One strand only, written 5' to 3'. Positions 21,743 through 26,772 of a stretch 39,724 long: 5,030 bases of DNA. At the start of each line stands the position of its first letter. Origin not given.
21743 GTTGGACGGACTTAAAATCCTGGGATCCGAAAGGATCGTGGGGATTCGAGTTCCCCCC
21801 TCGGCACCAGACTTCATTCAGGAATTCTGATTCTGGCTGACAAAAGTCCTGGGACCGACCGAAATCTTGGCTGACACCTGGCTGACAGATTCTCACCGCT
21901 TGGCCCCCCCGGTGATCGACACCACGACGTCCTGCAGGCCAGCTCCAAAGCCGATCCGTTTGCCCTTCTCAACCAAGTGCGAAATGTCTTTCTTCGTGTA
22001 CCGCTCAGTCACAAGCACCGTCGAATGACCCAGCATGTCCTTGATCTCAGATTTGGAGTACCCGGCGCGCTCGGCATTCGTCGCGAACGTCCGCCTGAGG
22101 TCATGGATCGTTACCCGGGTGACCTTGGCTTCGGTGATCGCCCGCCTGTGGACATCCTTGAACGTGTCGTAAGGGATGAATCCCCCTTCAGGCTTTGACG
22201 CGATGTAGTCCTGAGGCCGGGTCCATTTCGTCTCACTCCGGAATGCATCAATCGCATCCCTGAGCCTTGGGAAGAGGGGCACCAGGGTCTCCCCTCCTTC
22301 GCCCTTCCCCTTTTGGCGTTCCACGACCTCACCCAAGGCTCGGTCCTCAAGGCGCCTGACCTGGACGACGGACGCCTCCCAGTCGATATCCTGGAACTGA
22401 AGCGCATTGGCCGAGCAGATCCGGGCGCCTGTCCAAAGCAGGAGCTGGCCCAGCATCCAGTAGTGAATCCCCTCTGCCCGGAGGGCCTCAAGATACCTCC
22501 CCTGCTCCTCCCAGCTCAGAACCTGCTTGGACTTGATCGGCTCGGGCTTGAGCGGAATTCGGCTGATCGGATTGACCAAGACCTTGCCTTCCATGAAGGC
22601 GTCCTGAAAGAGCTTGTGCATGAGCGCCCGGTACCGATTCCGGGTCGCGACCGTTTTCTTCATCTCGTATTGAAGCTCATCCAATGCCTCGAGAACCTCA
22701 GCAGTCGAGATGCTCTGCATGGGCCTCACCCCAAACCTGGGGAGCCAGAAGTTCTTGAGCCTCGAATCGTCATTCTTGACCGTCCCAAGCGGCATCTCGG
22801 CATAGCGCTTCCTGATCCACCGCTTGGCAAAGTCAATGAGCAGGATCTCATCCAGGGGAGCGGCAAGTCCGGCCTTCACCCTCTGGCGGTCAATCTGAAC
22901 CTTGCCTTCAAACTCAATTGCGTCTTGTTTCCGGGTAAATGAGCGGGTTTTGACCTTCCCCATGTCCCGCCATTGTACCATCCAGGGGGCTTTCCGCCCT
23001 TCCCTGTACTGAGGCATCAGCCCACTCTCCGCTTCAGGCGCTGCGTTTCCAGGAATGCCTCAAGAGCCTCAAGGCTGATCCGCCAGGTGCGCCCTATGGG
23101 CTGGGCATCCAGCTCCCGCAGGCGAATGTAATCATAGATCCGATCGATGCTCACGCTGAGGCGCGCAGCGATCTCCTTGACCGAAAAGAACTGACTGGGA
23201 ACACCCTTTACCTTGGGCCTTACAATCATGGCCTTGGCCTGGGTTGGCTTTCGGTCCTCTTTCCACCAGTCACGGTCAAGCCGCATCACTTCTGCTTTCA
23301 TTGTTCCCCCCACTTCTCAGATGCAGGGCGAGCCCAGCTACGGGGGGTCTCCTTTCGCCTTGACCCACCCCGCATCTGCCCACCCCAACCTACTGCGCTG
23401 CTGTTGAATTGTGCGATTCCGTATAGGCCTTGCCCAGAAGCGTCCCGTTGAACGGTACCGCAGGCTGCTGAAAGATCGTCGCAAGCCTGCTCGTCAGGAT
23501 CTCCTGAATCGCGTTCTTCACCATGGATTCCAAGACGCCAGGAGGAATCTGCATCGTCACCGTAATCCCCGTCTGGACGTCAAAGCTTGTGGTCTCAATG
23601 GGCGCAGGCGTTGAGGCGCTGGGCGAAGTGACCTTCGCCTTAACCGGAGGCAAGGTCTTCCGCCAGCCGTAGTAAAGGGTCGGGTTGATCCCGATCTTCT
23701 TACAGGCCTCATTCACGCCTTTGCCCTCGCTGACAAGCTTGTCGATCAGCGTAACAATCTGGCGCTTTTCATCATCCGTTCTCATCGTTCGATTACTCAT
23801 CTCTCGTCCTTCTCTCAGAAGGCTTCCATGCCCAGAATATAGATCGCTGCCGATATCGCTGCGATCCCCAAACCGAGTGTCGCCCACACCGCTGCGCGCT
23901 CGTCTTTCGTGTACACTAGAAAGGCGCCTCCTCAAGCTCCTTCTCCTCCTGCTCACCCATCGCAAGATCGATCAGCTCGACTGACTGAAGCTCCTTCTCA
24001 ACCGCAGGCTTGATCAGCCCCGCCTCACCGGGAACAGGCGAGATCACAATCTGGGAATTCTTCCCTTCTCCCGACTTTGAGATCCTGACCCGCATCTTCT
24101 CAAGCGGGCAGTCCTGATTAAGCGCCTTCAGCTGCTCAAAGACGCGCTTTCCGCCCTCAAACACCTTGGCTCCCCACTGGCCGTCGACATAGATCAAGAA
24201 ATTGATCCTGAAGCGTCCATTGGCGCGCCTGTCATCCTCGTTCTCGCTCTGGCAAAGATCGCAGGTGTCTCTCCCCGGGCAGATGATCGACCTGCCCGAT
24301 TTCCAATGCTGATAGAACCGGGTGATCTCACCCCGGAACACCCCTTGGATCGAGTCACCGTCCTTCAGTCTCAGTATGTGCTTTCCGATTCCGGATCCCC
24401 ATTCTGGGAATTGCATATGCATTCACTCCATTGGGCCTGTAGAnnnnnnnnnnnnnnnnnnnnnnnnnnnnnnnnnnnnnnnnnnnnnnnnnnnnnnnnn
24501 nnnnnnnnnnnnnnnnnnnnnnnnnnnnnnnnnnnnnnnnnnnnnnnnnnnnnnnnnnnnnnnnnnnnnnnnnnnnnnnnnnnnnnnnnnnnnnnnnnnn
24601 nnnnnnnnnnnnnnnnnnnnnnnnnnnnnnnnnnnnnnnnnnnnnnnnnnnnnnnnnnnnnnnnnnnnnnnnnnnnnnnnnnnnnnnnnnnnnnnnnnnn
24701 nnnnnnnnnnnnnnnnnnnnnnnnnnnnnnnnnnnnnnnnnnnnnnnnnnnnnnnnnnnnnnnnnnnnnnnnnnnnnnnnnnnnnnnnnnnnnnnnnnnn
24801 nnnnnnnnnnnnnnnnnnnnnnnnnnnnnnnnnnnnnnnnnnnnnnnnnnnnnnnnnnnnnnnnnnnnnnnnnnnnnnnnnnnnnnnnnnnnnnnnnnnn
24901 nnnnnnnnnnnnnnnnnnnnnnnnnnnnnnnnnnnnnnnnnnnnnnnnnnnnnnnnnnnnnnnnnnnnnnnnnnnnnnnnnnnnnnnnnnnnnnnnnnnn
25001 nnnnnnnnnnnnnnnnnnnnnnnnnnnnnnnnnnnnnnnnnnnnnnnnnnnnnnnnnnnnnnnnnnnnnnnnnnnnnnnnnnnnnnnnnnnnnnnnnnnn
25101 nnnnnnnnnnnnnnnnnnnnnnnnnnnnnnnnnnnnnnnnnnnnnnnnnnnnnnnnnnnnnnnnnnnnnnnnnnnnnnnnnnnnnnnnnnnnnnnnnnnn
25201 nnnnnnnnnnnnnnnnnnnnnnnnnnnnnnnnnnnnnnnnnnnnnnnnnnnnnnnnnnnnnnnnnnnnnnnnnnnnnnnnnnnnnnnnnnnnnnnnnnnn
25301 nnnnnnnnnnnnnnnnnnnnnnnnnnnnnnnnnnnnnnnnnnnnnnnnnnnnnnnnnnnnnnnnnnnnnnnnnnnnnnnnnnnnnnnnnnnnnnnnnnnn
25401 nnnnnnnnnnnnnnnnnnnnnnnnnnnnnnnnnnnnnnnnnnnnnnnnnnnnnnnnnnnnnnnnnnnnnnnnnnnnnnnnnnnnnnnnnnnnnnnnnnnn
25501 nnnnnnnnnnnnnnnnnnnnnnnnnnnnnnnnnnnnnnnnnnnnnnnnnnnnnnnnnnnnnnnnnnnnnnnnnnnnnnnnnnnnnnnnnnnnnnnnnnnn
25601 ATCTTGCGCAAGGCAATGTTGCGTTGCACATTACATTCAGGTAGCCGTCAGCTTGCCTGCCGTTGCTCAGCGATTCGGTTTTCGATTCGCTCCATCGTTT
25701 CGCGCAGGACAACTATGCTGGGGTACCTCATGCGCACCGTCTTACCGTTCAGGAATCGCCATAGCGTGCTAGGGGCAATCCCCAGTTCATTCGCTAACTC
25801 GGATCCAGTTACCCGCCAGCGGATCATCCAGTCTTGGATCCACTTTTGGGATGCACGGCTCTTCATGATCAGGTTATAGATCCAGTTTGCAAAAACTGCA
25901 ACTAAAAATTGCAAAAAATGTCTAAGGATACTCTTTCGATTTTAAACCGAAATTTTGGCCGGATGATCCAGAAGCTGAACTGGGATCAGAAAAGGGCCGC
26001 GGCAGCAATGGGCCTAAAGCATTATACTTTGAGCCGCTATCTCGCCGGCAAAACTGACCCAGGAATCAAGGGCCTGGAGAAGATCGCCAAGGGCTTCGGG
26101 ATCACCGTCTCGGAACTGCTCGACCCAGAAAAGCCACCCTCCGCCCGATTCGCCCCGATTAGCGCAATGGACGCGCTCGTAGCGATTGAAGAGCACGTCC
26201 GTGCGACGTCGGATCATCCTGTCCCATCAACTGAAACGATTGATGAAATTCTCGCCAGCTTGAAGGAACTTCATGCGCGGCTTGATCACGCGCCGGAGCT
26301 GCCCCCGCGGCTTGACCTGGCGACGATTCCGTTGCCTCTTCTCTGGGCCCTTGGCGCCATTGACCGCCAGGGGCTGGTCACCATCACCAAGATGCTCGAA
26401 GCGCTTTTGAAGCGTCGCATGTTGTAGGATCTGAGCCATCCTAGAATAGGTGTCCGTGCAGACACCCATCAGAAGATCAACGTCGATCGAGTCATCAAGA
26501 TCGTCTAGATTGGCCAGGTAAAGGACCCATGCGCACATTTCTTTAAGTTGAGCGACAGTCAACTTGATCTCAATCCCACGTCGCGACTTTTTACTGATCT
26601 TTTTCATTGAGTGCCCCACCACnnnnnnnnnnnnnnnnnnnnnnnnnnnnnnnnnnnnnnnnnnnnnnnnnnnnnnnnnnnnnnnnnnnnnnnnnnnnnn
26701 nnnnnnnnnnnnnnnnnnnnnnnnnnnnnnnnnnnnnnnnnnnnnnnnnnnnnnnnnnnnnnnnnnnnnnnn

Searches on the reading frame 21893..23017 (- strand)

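Call 17: search_protein_families(library=pfam, proteins=[window:21893-23017:-], max_evalue=0.001)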
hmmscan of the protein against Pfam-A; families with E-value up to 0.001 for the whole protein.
window:21893-23017:- (374 aa): 2 families
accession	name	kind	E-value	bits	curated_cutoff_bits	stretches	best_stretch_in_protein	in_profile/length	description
PF00589.27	Phage_integrase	-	2.4e-16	60.4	27.1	1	177-344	13-169/172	Phage integrase family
PF22022.2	Phage_int_M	-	2.3e-07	31.4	27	1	63-153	4-92/96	Phage integrase central domain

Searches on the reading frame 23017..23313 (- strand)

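Call 45: search_protein_families(library=pfam, proteins=[window:23017-23313:-], max_evalue=0.01)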
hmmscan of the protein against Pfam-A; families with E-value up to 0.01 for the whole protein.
window:23017-23313:- (98 aa): 3 families
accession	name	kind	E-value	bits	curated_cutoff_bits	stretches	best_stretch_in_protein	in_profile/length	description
PF12728.13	HTH_17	-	6.9e-11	42.7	27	1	42-92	1-51/51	Helix-turn-helix domain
PF21531.3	Rv2175c_wHTH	-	0.0071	16.7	27.1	0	42-68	15-41/57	DNA-binding protein Rv2175c, wHTH domain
PF21553.2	Formyl_trans_C_2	-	0.0088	16.1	27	0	54-70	10-24/58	Methionyl-tRNA formyltransferase, C-terminal domain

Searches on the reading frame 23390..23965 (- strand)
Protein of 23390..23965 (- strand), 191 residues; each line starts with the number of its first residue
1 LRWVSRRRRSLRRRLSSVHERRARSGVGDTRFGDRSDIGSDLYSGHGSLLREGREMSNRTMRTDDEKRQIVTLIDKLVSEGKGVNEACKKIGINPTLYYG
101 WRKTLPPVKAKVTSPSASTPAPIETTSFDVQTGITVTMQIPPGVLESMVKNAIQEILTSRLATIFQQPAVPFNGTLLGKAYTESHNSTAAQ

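Call 18: search_protein_families(library=pfam, proteins=[window:23390-23965:-], max_evalue=0.001)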
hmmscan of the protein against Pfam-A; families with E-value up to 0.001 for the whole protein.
window:23390-23965:- (191 aa): 1 family
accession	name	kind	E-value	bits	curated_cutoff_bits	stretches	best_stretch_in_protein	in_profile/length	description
PF01527.26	HTH_Tnp_1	-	5e-05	23.9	24.1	1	68-122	10-62/75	Transposase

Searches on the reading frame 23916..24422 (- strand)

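Call 18: search_protein_families(library=pfam, proteins=[window:23916-24422:-], max_evalue=0.001)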
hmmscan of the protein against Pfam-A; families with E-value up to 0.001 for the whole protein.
window:23916-24422:- (168 aa): 0 families

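Call 67: search_protein_families(library=pfam, proteins=[window:23916-24422:-], max_evalue=5)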
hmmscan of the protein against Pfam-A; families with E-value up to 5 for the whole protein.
window:23916-24422:- (168 aa): 1 family
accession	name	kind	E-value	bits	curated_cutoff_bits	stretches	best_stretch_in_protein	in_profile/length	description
PF03989.18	DNA_gyraseA_C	-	0.044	13.7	27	1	10-29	25-45/48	DNA gyrase C-terminal domain, beta-propeller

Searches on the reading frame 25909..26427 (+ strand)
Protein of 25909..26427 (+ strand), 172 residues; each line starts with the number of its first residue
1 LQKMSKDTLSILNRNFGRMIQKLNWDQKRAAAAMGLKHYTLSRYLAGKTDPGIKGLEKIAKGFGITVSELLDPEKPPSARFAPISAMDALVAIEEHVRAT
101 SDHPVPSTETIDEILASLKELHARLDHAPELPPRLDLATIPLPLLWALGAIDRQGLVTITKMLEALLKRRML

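Call 45: search_protein_families(library=pfam, proteins=[window:25909-26427:+], max_evalue=0.01)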
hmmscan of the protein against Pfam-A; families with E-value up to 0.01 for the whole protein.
window:25909-26427:+ (172 aa): 3 families
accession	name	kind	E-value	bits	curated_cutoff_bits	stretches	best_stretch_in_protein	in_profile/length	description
PF01381.28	HTH_3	-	5.5e-09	36.4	23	1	21-70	6-55/55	Helix-turn-helix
PF13443.12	HTH_26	-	8.1e-05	23.2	22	1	18-75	4-62/63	Cro/C1-type HTH DNA-binding domain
PF13560.12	HTH_31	-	0.00092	19.9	27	1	23-70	13-61/64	Helix-turn-helix domain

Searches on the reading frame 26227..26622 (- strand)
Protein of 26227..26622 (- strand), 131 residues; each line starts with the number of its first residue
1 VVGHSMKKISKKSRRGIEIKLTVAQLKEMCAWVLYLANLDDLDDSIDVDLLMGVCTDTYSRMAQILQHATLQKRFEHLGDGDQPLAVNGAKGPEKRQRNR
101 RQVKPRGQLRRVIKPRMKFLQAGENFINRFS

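Call 18: search_protein_families(library=pfam, proteins=[window:26227-26622:-], max_evalue=0.001)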
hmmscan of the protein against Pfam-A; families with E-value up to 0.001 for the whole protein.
window:26227-26622:- (131 aa): 0 families

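Call 67: search_protein_families(library=pfam, proteins=[window:26227-26622:-], max_evalue=5)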
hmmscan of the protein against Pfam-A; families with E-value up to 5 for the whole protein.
window:26227-26622:- (131 aa): 1 family
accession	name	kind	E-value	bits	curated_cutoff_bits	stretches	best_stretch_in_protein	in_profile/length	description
PF15828.10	RDD1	-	0.19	12.4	27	1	63-123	4-61/77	Required for drug-induced death protein 1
